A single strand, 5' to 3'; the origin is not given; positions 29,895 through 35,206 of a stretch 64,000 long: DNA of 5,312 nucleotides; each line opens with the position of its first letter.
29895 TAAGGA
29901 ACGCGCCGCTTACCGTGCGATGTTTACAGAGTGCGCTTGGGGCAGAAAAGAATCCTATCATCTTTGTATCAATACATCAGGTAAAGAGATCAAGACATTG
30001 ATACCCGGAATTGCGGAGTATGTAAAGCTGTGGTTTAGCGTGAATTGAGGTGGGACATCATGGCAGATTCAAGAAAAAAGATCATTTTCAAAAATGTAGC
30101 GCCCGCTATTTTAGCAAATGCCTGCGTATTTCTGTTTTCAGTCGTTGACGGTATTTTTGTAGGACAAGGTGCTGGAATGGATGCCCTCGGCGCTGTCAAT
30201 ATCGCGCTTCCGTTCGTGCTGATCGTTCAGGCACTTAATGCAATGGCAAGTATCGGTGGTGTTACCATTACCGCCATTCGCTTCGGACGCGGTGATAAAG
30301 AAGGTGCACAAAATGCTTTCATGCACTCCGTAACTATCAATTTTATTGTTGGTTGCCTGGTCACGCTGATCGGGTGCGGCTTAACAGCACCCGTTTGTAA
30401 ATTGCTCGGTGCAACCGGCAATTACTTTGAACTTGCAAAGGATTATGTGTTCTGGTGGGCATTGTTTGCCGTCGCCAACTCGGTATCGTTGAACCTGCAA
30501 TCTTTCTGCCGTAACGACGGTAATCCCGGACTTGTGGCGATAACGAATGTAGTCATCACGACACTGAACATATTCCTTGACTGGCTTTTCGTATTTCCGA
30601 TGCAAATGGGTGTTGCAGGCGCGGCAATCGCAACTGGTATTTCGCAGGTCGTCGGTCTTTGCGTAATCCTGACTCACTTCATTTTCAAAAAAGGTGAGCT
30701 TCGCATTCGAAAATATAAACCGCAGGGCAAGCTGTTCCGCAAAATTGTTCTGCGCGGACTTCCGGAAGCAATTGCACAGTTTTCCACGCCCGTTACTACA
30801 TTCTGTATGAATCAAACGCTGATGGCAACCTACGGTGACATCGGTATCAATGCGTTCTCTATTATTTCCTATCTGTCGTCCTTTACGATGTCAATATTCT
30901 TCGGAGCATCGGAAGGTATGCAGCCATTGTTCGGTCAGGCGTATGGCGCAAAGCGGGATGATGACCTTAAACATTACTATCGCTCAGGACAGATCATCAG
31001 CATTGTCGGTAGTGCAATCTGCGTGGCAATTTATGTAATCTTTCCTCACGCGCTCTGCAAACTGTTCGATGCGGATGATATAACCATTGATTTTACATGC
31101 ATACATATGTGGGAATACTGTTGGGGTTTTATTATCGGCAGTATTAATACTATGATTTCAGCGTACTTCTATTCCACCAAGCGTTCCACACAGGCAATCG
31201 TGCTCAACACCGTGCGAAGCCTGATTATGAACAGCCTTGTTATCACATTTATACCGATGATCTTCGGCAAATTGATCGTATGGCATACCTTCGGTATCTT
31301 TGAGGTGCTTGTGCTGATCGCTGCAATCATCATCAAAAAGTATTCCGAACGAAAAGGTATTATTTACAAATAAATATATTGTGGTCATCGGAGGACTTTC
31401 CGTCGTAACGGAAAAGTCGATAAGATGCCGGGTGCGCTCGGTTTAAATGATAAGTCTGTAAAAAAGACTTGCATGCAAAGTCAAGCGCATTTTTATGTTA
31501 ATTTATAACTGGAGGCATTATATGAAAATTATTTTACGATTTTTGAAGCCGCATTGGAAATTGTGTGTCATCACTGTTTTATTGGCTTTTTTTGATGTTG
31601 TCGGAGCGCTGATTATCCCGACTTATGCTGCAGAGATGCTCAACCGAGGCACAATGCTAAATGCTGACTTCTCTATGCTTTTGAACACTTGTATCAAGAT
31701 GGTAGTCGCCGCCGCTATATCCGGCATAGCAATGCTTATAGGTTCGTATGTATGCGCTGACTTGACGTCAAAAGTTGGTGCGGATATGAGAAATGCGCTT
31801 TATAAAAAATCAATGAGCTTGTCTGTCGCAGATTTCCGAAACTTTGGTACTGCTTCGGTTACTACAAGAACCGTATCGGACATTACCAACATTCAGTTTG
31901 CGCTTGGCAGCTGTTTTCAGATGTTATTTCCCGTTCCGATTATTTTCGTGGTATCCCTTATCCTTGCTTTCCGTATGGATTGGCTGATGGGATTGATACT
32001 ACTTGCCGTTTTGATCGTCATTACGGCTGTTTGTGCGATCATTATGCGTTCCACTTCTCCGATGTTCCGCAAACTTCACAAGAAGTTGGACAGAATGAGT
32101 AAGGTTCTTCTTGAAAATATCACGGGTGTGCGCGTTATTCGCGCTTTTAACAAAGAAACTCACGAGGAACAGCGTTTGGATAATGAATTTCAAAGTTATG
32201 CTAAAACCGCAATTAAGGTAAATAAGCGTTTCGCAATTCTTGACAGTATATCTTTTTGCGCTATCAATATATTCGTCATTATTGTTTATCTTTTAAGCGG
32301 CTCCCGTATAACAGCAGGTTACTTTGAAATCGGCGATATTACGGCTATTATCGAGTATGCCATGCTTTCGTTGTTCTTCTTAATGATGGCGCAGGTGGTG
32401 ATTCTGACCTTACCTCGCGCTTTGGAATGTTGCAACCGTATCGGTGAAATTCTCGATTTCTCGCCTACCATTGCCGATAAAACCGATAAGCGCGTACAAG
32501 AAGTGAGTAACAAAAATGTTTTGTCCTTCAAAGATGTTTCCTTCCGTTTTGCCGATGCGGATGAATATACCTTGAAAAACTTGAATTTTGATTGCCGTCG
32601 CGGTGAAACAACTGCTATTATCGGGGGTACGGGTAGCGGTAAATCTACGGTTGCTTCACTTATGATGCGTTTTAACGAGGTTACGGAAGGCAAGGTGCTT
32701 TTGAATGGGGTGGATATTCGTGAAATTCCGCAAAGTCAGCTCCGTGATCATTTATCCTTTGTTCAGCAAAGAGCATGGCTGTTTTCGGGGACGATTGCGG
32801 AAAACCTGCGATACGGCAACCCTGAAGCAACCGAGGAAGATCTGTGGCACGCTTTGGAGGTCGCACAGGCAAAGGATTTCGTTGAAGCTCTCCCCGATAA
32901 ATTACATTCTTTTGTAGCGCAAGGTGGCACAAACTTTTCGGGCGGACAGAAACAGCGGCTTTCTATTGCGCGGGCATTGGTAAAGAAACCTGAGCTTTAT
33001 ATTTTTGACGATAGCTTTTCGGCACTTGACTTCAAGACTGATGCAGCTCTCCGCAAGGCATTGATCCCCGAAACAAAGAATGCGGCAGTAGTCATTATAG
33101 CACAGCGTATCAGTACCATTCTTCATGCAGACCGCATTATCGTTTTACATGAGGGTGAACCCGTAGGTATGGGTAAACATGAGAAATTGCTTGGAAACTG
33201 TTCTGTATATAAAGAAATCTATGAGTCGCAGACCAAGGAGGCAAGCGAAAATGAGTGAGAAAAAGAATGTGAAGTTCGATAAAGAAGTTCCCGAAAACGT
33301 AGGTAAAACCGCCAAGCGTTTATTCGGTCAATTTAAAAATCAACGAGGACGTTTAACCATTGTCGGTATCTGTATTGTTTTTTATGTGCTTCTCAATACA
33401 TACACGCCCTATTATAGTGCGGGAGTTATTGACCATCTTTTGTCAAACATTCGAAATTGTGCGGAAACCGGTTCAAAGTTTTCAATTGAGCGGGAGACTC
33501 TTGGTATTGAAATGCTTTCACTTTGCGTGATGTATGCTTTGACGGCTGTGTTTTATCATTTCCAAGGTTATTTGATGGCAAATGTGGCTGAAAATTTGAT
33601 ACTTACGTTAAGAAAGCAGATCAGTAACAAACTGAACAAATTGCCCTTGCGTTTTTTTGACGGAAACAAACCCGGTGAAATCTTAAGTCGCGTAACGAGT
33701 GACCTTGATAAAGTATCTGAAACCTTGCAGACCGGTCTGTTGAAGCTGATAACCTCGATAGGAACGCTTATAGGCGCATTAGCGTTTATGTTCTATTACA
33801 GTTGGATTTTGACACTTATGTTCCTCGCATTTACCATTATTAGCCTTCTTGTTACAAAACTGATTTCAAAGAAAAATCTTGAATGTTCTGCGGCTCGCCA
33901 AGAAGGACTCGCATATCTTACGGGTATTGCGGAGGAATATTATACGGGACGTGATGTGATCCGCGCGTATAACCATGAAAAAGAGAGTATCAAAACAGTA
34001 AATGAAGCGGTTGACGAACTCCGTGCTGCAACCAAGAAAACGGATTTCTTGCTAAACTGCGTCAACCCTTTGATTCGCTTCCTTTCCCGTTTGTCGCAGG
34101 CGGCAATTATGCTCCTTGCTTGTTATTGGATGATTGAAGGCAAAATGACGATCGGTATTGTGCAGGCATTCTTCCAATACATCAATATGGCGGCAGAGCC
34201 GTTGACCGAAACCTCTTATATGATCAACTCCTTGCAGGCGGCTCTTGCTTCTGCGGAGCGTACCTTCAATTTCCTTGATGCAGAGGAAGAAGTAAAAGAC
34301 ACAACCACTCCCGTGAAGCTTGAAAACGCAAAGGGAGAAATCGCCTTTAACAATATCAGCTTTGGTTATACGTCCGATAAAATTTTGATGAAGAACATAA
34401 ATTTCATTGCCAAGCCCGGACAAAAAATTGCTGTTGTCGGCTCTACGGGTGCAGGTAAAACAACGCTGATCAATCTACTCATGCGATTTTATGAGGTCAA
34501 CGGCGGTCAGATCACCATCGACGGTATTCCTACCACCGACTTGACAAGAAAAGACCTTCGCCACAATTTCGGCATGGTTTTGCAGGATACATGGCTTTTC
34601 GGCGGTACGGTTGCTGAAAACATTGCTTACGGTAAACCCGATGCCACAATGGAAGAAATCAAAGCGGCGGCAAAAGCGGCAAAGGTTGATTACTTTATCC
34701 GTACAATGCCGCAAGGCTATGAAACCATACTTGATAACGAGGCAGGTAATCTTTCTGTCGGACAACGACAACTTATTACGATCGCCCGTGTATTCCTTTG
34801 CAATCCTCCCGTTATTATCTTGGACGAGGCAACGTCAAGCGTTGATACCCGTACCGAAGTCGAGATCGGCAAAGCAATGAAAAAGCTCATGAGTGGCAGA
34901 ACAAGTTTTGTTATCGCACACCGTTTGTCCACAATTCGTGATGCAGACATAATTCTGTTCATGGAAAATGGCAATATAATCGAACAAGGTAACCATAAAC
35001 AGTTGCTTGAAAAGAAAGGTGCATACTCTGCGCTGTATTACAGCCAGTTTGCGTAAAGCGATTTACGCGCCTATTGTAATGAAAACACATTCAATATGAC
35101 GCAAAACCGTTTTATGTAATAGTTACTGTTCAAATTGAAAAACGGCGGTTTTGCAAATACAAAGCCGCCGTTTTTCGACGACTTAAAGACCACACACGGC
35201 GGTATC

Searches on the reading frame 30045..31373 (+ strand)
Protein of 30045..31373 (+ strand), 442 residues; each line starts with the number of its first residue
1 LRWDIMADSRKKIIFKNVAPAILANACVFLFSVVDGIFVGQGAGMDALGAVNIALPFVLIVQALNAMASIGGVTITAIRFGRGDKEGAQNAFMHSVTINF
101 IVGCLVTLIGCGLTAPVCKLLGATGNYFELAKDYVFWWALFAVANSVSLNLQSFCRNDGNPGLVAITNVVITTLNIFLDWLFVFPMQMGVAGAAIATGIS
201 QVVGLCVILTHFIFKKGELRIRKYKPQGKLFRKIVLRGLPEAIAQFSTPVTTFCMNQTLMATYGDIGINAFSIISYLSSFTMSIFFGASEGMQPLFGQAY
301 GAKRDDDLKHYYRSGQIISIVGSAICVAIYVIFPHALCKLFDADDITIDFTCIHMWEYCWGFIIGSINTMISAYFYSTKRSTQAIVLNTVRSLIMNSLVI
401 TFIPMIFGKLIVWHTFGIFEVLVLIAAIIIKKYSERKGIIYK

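Call 12: search_protein_families(library=pfam, proteins=[window:30045-31373:+], max_evalue=0.001)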
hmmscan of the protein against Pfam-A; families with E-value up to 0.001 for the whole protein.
window:30045-31373:+ (442 aa): 1 family
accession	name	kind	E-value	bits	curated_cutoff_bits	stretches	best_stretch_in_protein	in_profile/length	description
PF01554.23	MatE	-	1.1e-35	123.1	24.9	2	20-181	1-161/161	MatE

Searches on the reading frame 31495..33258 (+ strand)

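Call 12: search_protein_families(library=pfam, proteins=[window:31495-33258:+], max_evalue=0.001)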
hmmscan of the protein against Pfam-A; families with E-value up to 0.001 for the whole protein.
window:31495-33258:+ (587 aa): 3 families
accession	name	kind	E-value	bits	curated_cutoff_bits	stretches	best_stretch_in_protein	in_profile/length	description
PF00664.28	ABC_membrane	-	1.4e-37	130.3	28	1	26-290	3-268/274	ABC transporter transmembrane region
PF00005.33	ABC_tran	-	5.7e-30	105.1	25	1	360-508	1-136/137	ABC transporter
PF02463.25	SMC_N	-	1.6e-05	24.8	40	0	480-551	136-211/220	RecF/RecN/SMC N terminal domain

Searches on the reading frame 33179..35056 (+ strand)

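Call 12: search_protein_families(library=pfam, proteins=[window:33179-35056:+], max_evalue=0.001)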
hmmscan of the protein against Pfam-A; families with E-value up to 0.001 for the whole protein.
window:33179-35056:+ (625 aa): 4 families
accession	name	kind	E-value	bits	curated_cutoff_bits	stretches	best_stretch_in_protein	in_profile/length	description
PF00664.28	ABC_membrane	-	1.2e-48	166.7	28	1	60-337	2-269/274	ABC transporter transmembrane region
PF00005.33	ABC_tran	-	3.3e-31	109.2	25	1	405-553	2-137/137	ABC transporter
PF13401.12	AAA_22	-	0.00013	22.8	27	1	417-466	8-56/130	AAA domain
PF02463.25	SMC_N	-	0.00043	20.2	40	0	371-593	135-209/220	RecF/RecN/SMC N terminal domain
